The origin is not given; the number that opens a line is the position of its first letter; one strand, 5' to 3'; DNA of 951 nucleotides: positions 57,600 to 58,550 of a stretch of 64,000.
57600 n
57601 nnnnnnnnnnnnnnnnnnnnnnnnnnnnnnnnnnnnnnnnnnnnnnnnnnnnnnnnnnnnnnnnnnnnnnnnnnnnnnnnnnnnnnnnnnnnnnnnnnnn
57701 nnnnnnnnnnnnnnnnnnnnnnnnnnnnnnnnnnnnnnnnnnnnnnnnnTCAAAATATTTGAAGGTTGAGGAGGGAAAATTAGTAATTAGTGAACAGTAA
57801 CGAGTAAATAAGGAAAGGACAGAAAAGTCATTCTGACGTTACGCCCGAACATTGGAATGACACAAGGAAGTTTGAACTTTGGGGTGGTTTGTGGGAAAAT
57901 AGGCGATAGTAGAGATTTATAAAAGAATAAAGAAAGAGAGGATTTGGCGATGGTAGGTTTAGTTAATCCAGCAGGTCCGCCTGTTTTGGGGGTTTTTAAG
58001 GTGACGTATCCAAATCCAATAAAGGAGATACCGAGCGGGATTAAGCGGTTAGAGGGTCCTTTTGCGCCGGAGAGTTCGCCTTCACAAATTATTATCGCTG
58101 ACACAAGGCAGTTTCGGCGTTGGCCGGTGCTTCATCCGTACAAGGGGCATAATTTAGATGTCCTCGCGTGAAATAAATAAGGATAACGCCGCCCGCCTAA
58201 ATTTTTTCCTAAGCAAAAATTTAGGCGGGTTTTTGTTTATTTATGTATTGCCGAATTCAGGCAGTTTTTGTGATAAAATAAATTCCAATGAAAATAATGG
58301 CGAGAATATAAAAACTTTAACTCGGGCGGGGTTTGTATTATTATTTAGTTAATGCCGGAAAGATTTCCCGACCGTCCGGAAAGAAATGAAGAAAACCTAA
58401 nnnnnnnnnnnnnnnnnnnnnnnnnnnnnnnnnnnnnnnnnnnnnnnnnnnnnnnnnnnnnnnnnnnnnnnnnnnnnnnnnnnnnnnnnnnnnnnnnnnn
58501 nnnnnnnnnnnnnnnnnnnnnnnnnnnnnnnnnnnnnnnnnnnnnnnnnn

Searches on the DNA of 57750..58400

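Call 87: search_rna_families(source=window, start=57750, end=58400, threshold=evalue, max_evalue=1)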
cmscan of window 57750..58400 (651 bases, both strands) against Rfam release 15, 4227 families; matches with E-value up to 1: 3.
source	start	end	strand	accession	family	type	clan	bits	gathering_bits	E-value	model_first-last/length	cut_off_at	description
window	58192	58289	-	RF02822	Srn266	Gene; sRNA;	-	23.2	63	0.25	1-112/112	no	Streptococcus RNA 266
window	58152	58281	+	RF02638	EF0605_EF0606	Gene; sRNA;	-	17.5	219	0.87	1-179/179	no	Enterococcus sRNA EF0605_EF0606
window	58150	58323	+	RF00552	rncO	Cis-reg;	-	15.2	43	0.8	1-214/214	no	rncO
